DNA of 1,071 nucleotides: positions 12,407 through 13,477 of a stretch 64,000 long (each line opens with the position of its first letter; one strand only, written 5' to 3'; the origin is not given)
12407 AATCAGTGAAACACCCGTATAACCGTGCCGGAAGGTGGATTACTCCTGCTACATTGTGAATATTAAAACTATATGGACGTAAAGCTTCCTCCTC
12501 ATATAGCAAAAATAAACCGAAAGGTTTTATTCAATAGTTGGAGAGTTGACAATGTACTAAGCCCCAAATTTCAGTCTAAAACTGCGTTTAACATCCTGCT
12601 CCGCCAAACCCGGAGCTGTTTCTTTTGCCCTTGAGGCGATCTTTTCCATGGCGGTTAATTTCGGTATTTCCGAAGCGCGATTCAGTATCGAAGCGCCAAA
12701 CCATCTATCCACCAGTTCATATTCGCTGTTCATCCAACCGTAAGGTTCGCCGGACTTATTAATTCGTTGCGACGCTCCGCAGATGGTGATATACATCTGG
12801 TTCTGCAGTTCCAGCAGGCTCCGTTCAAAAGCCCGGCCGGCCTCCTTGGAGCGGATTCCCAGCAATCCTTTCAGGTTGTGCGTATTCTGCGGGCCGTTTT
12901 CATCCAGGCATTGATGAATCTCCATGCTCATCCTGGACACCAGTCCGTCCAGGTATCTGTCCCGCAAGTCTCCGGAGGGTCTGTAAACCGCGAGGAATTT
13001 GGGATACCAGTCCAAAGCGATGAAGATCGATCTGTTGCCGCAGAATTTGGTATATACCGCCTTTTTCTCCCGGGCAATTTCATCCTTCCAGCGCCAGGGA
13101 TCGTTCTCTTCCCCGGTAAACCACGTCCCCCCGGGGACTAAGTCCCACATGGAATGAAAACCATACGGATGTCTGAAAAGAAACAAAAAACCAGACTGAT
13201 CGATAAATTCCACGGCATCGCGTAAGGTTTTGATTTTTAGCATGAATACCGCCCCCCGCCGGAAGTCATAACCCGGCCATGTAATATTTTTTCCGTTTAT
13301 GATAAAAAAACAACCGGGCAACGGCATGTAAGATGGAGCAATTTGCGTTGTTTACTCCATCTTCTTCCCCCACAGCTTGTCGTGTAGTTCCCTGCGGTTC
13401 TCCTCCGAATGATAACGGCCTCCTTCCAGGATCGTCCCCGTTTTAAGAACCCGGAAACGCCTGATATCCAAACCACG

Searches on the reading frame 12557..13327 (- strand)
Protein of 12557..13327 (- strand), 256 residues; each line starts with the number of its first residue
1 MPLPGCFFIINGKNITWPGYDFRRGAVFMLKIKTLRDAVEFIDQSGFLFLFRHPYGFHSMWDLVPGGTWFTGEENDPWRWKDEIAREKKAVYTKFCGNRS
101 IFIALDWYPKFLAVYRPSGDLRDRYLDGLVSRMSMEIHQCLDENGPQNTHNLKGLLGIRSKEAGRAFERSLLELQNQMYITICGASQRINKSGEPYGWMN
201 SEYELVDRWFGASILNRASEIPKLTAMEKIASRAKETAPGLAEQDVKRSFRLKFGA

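Call 17: search_protein_families(library=pfam, proteins=[window:12557-13327:-])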
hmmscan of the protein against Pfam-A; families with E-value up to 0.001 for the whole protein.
window:12557-13327:- (256 aa): 1 family
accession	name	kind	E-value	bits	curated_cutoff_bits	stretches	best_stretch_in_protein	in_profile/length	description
PF24741.1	AlkZ-rel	-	3.1e-63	213.6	26.5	1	32-250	1-220/221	AlkZ related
